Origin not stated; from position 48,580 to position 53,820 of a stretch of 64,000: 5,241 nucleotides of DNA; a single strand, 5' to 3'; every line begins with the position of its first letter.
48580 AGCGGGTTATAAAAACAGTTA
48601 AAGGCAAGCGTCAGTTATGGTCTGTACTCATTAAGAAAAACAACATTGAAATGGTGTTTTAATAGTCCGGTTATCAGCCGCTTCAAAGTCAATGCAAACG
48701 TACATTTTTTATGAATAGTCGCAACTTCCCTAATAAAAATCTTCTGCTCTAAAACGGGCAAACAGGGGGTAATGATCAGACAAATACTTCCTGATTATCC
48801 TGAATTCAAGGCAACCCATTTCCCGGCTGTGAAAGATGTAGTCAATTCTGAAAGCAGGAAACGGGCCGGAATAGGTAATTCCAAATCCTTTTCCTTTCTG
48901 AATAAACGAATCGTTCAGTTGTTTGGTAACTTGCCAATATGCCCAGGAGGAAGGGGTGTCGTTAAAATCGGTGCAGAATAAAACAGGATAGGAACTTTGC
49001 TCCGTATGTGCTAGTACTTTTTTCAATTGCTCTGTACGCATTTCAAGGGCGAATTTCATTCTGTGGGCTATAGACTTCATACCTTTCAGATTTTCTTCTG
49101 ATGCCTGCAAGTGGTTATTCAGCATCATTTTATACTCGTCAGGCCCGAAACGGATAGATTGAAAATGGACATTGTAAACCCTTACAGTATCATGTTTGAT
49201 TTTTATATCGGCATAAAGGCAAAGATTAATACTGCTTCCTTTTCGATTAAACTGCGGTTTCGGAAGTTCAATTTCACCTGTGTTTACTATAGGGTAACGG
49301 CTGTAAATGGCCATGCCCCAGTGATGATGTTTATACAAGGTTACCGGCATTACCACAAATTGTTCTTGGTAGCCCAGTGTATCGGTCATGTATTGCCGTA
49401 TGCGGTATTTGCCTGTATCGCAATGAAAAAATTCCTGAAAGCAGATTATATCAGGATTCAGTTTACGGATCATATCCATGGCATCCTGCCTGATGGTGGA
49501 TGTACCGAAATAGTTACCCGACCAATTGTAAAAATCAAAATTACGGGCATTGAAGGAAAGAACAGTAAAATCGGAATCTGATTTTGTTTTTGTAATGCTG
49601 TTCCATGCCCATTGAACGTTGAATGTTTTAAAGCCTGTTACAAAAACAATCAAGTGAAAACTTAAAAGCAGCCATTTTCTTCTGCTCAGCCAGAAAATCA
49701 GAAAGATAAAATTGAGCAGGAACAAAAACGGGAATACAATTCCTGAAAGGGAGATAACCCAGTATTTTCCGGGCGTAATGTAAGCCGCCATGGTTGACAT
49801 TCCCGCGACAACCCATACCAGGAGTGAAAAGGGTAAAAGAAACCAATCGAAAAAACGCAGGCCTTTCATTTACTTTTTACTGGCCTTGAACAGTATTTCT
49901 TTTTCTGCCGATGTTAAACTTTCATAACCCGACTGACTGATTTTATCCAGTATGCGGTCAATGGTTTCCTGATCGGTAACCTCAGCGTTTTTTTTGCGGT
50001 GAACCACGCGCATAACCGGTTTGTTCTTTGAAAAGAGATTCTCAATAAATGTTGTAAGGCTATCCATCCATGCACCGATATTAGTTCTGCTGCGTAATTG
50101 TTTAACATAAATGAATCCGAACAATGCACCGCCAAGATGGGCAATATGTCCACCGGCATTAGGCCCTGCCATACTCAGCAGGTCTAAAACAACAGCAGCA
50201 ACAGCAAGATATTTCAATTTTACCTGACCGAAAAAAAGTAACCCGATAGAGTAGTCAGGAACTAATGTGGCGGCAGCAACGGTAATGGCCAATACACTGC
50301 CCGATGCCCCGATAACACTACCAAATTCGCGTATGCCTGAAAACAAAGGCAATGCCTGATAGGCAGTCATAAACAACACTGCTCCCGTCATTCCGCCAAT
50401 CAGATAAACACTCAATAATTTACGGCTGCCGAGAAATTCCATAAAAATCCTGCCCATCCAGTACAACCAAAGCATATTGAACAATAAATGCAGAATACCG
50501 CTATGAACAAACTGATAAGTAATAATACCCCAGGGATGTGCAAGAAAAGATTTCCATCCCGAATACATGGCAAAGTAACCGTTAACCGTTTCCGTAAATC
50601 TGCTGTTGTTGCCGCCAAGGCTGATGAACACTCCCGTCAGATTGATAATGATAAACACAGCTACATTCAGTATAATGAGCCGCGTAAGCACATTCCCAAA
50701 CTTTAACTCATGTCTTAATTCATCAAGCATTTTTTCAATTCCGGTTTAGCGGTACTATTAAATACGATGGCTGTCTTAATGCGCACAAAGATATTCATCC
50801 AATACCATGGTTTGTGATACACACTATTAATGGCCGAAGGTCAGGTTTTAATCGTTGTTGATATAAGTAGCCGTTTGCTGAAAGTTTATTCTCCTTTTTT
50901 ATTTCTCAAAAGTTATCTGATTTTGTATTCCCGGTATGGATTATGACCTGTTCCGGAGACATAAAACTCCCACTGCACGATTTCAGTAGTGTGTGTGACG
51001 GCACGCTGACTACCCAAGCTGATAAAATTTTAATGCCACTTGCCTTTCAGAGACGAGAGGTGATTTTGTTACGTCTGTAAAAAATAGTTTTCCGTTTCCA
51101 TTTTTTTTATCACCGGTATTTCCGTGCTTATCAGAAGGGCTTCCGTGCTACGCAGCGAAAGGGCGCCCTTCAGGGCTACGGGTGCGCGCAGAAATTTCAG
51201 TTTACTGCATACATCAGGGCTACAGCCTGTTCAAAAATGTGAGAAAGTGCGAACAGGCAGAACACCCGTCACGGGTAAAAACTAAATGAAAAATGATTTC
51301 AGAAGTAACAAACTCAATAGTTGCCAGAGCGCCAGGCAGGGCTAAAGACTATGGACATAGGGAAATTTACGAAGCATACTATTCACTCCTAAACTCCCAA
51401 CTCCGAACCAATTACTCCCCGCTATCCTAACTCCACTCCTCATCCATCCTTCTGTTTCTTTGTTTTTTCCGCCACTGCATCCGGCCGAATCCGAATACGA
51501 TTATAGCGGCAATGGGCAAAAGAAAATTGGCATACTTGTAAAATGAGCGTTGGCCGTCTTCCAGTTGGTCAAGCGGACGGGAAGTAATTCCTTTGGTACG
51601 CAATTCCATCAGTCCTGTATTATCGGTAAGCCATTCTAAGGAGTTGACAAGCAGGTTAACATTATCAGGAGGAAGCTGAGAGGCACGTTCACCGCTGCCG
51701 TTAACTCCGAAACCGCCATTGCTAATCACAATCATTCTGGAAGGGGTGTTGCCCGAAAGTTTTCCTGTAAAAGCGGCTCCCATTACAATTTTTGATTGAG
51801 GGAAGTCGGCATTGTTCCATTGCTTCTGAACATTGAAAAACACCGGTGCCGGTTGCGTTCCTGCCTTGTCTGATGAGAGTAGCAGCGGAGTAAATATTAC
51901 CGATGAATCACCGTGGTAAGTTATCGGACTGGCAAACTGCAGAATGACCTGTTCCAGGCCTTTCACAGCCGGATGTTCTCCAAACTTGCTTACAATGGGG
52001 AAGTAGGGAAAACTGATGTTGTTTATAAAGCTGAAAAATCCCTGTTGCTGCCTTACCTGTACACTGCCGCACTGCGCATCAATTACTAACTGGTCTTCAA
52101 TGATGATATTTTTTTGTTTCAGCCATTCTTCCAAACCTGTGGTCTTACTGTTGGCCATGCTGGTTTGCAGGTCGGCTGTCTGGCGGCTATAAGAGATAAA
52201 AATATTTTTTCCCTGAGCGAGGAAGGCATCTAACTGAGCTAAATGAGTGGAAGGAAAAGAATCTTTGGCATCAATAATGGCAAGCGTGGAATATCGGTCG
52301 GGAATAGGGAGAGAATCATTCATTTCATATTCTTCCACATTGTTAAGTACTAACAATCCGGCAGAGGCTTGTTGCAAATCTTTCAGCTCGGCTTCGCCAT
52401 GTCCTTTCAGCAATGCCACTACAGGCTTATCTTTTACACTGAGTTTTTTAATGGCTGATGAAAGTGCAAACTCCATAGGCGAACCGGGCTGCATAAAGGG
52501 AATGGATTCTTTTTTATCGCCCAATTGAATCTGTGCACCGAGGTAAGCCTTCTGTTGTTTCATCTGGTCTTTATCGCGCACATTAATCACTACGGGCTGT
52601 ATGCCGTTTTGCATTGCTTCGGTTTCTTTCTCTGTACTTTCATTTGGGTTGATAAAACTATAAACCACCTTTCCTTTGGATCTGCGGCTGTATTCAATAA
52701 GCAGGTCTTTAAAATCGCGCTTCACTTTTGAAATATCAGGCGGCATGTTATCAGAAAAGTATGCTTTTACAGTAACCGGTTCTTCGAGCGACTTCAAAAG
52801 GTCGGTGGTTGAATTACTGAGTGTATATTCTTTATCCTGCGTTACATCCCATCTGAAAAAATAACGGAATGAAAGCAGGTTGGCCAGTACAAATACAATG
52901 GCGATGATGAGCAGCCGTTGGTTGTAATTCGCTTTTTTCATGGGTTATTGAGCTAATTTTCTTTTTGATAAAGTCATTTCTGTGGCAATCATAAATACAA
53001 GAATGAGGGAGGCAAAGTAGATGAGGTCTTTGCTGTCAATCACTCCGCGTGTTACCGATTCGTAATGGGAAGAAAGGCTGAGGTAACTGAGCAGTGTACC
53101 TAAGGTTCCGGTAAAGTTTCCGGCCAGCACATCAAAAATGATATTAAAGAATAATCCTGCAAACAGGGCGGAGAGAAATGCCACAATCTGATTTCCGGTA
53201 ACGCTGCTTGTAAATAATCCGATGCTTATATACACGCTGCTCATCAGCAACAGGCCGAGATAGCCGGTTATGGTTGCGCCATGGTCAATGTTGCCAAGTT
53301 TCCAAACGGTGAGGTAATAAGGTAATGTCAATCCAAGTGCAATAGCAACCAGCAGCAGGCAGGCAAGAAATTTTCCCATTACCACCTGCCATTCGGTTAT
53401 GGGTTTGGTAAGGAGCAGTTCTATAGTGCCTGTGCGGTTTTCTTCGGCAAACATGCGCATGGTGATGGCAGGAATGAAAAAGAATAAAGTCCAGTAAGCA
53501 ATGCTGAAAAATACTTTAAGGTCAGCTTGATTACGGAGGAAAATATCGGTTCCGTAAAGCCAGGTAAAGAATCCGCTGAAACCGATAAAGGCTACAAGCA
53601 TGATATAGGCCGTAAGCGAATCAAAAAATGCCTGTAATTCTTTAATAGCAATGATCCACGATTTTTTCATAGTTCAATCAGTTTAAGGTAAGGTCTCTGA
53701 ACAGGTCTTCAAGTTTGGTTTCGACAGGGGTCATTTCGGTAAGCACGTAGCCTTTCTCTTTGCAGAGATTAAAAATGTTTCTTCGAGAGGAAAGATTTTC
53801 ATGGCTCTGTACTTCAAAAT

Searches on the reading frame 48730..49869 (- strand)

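Call 37: search_protein_families(library=pfam, proteins=[window:48730-49869:-], max_evalue=0.01)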
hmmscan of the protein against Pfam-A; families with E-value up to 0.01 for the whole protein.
window:48730-49869:- (379 aa): 2 families
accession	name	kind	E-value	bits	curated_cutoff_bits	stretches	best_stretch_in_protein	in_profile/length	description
PF03372.29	Exo_endo_phos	-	5.3e-18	66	24.5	1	105-366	2-225/225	Endonuclease/Exonuclease/phosphatase family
PF23226.1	Exo_endo_phos_PGAP2IP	-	7.7e-06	25.8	27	1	128-235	24-124/239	PGAP2IP, C-terminal nuclease-like domain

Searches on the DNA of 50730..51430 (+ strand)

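Call 10: search_rna_families(source=window, start=50730, end=51430, threshold=evalue, max_evalue=10, show_alignments=3)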
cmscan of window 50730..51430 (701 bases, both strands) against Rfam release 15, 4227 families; matches with E-value up to 10: 5.
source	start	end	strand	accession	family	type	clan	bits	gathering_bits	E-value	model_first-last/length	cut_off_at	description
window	50851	50922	+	RF01184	snR79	Gene; snRNA; snoRNA; CD-box;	-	19.1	55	1.7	1-89/89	no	Small nucleolar RNA snR79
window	51229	51319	+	RF01932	bxd_4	Gene; lncRNA;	-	15.7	40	3.2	1-106/106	no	Bithoraxoid conserved region 4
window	50951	51083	-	RF01984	ZEB2_AS1_1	Gene; lncRNA;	-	14.8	80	7.3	1-128/128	no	ZEB2 antisense RNA 1 conserved region 1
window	51002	51051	+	RF00300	snoZ221_snoR21b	Gene; snRNA; snoRNA; CD-box;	-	14.3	44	6.4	32-87/91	no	Small nucleolar RNA Z221/R21b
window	51186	51276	-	RF01201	snR40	Gene; snRNA; snoRNA; CD-box;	CL00054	13.2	50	7.9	1-93/93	no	Small nucleolar RNA snR40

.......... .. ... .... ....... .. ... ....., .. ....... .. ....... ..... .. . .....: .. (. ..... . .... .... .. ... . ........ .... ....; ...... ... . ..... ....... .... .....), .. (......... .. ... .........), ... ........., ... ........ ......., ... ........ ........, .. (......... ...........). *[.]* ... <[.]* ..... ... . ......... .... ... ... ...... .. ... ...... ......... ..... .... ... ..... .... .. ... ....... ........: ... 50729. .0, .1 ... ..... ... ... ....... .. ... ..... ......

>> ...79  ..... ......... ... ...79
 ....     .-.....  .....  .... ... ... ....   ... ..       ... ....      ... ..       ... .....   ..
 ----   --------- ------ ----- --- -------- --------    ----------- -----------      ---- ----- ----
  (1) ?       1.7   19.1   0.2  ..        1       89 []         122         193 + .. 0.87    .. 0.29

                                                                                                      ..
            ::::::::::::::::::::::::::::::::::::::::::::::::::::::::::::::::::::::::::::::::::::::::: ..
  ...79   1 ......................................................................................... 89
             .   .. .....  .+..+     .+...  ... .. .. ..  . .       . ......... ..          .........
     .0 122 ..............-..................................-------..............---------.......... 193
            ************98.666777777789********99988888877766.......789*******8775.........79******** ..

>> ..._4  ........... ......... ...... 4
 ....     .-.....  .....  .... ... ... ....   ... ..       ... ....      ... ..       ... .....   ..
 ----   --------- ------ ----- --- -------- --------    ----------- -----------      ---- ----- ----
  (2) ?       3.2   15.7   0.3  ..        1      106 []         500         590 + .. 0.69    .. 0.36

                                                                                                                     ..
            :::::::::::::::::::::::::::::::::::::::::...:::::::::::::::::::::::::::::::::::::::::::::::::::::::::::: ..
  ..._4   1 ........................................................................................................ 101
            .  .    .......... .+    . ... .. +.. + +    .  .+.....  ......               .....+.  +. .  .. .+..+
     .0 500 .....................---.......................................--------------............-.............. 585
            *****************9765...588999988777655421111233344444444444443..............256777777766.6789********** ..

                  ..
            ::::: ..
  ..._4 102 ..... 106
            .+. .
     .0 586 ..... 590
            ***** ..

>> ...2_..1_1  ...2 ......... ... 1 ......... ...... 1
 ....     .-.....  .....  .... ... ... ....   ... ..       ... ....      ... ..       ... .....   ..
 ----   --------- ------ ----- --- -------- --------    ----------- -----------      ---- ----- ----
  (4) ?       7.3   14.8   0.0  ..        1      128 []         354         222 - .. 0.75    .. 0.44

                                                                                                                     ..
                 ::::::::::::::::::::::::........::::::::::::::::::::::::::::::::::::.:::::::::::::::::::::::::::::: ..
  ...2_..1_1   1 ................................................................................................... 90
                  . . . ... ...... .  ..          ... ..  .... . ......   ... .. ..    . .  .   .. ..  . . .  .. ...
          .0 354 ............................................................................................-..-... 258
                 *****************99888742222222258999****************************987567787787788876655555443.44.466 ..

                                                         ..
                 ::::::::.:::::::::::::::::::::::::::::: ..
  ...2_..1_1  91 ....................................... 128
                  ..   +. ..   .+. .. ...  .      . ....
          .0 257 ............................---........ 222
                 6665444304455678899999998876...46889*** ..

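Call 71: search_dna_similar(query=window:50873-51426:+, collection=plasmids, mode=distant, max_evalue=0.001, max_rows=10)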
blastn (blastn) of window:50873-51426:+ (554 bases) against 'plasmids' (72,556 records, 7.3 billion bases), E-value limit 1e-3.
No match.

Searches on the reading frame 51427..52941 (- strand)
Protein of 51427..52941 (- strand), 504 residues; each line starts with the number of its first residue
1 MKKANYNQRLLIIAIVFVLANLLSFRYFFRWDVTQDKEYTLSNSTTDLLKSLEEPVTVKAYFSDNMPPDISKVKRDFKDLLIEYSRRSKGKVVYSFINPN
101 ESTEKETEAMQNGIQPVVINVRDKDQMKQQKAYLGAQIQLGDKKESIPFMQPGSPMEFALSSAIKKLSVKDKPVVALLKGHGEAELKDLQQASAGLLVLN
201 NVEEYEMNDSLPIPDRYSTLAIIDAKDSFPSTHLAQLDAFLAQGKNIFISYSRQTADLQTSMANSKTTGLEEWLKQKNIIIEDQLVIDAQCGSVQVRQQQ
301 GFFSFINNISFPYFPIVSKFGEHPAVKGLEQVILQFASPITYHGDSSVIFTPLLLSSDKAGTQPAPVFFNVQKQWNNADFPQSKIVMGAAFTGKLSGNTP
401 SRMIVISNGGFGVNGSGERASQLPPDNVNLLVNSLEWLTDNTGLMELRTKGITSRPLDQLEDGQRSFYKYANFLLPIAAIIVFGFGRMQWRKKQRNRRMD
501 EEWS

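Call 37: search_protein_families(library=pfam, proteins=[window:51427-52941:-], max_evalue=0.01)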
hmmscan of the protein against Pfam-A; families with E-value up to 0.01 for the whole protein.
window:51427-52941:- (504 aa): 2 families
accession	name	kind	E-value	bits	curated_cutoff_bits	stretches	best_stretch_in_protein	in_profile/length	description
PF09822.16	ABC_transp_aux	-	1.3e-45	156.3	34.7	1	172-433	1-287/288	ABC-type uncharacterized transport system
PF23357.1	DUF7088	-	2.2e-29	102.2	27.8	1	35-138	1-104/105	Domain of unknown function (DUF7088)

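Call 38: find_homologous_proteins(query=window:51427-52941:-, max_evalue=1e-80)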
Query window:51427-52941:- (504 aa): 2408 proteins with E <= 1e-80 among 8000 candidates; the best 120 are listed.
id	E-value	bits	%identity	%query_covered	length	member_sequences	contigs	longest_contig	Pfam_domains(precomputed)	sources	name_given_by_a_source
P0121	0.0e+0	1036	90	100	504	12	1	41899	PF23357.2,PF09822.17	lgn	-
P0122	0.0e+0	1014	88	100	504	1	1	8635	PF23357.2,PF09822.17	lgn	-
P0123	0.0e+0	1013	88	100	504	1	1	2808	PF23357.2,PF09822.17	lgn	-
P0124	0.0e+0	1013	88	100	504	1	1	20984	PF23357.2,PF09822.17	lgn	-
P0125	0.0e+0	1011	87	100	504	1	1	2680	PF23357.2,PF09822.17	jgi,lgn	jgi:gliding-associated putative ABC transporter substrate-binding component GldG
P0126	0.0e+0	1011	88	100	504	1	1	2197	PF23357.2,PF09822.17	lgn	-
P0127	3.0e-277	938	81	100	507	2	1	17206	PF23357.2,PF09822.17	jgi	jgi:gliding-associated putative ABC transporter substrate-binding component GldG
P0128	5.4e-230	782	68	95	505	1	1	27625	PF23357.2,PF09822.17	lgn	-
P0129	1.8e-227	774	67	100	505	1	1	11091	PF23357.2,PF09822.17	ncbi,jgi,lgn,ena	-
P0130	9.2e-227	771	66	96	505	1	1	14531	PF23357.2,PF09822.17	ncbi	-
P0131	4.6e-226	769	65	98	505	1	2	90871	PF23357.2,PF09822.17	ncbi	ncbi:MAG: GldG family protein [Bacteroidia bacterium]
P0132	4.2e-225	766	67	96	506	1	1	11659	PF23357.2,PF09822.17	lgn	-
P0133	1.0e-222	758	66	98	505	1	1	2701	PF23357.2,PF09822.17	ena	-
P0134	3.0e-219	747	65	95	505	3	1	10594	PF23357.2,PF09822.17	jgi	-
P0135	1.2e-211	722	63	100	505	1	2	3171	PF23357.2,PF09822.17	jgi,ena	jgi:gliding-associated putative ABC transporter substrate-binding component GldG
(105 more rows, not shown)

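Call 39: find_encoding_contigs(protein=P0121, flank=6000, max_places=3)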
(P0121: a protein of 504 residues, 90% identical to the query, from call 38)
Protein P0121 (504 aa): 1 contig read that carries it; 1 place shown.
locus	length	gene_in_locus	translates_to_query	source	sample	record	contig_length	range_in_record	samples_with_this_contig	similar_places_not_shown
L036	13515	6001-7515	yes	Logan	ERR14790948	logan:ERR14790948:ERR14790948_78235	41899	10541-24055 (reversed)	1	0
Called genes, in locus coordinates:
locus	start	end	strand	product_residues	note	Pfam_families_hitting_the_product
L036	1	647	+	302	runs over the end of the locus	PF00579:tRNA-synt_1b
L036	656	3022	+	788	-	PF01804:Penicil_amidase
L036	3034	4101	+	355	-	PF01757:Acyl_transf_3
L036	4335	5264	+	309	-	PF00005:ABC_tran, PF13304:AAA_21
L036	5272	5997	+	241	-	PF12679:ABC2_membrane_2, PF12730:ABC2_membrane_4 (weak), PF12698:ABC2_membrane_3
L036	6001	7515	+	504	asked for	PF23357:DUF7088, PF09822:ABC_transp_aux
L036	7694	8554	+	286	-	PF01694:Rhomboid, PF20216:DUF6576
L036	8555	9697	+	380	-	PF28535:DUF8431, PF03372:Exo_endo_phos, PF23226:Exo_endo_phos_PGAP2IP (weak)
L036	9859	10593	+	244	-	PF01881:Cas_Cas6_C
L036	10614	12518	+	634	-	PF00912:Transgly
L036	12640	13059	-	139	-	-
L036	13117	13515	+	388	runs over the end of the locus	-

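Call 40: find_encoding_contigs(protein=P0127, flank=6000, max_places=3)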
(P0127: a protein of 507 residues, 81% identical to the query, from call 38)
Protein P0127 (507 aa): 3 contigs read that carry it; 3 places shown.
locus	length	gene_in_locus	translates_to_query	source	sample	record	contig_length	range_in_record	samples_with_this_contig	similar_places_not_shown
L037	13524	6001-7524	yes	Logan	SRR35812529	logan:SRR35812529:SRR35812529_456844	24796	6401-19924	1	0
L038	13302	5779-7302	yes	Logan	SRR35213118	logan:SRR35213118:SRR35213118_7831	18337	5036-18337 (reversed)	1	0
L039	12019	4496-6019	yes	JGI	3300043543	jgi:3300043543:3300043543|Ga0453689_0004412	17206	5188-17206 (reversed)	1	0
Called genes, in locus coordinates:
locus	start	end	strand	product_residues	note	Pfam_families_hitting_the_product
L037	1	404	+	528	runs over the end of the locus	PF13100:OstA_2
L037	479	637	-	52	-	-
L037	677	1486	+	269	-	PF00579:tRNA-synt_1b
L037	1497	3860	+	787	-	PF01804:Penicil_amidase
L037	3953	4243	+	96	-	-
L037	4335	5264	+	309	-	PF00005:ABC_tran, PF13304:AAA_21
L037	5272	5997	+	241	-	PF12679:ABC2_membrane_2, PF12730:ABC2_membrane_4 (weak), PF12698:ABC2_membrane_3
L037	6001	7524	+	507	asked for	PF23357:DUF7088, PF09822:ABC_transp_aux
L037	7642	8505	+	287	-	PF01694:Rhomboid, PF20216:DUF6576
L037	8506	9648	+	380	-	PF28535:DUF8431, PF03372:Exo_endo_phos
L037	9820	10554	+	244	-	PF01881:Cas_Cas6_C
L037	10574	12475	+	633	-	PF00912:Transgly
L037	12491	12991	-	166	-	PF04306:DUF456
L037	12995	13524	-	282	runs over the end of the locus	-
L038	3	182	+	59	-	?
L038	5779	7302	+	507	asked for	PF23357:DUF7088, PF09822:ABC_transp_aux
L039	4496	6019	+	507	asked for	PF23357:DUF7088, PF09822:ABC_transp_aux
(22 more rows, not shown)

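Call 51: find_encoding_contigs(protein=window:51427-52941:-, flank=4000, max_places=10)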
Protein window:51427-52941:- (504 aa): 14 contigs read that carry it; 5 places shown.
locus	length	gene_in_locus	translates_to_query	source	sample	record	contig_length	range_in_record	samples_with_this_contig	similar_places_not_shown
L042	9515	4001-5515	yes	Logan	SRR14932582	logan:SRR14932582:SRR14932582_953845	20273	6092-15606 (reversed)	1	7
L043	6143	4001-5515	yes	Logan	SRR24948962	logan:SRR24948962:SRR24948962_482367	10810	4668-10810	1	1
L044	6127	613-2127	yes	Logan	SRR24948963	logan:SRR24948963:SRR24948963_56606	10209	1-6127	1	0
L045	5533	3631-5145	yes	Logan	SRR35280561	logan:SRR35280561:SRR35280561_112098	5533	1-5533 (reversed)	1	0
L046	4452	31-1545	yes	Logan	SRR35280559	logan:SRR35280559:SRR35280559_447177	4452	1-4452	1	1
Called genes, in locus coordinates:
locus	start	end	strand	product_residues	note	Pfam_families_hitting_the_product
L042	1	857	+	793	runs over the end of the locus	PF01804:Penicil_amidase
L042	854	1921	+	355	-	PF01757:Acyl_transf_3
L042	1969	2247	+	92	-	-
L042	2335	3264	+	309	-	PF00005:ABC_tran, PF13304:AAA_21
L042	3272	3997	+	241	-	PF12679:ABC2_membrane_2, PF12698:ABC2_membrane_3, PF12730:ABC2_membrane_4 (weak)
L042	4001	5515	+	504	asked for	PF23357:DUF7088, PF09822:ABC_transp_aux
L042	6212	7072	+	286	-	PF01694:Rhomboid, PF20216:DUF6576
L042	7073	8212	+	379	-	PF28535:DUF8431, PF03372:Exo_endo_phos, PF23226:Exo_endo_phos_PGAP2IP (weak)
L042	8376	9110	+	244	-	PF01881:Cas_Cas6_C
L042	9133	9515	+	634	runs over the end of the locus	PF00912:Transgly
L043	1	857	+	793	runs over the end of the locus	PF01804:Penicil_amidase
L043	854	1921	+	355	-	PF01757:Acyl_transf_3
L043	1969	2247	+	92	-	-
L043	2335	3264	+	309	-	PF00005:ABC_tran, PF13304:AAA_21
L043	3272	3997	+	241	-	PF12679:ABC2_membrane_2, PF12698:ABC2_membrane_3, PF12730:ABC2_membrane_4 (weak)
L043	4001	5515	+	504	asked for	PF23357:DUF7088, PF09822:ABC_transp_aux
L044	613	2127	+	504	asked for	PF23357:DUF7088, PF09822:ABC_transp_aux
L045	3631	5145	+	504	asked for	PF23357:DUF7088, PF09822:ABC_transp_aux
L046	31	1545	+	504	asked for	PF23357:DUF7088, PF09822:ABC_transp_aux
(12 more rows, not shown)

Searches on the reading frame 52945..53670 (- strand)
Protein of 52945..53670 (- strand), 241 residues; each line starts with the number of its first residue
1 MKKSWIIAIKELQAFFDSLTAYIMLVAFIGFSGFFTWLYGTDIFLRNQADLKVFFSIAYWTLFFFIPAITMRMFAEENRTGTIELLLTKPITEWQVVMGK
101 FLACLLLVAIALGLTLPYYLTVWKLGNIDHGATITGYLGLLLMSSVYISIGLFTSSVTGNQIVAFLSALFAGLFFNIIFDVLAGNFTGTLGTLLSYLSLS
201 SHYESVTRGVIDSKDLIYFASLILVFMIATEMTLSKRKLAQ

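Call 37: search_protein_families(library=pfam, proteins=[window:52945-53670:-], max_evalue=0.01)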
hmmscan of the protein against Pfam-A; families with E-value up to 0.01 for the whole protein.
window:52945-53670:- (241 aa): 4 families
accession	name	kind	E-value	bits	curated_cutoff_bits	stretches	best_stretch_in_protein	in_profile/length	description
PF12679.13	ABC2_membrane_2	-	8.1e-13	48.7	27.2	1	6-215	2-247/283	ABC-2 family transporter protein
PF12698.13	ABC2_membrane_3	-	1.8e-09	37.6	31.6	1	53-213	163-322/347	ABC-2 family transporter protein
PF12730.13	ABC2_membrane_4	-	1e-05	26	27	1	25-179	20-171/179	ABC-2 family transporter protein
PF13346.12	ABC2_membrane_5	-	8e-05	22.7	25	1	36-223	20-186/205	ABC-2 family transporter protein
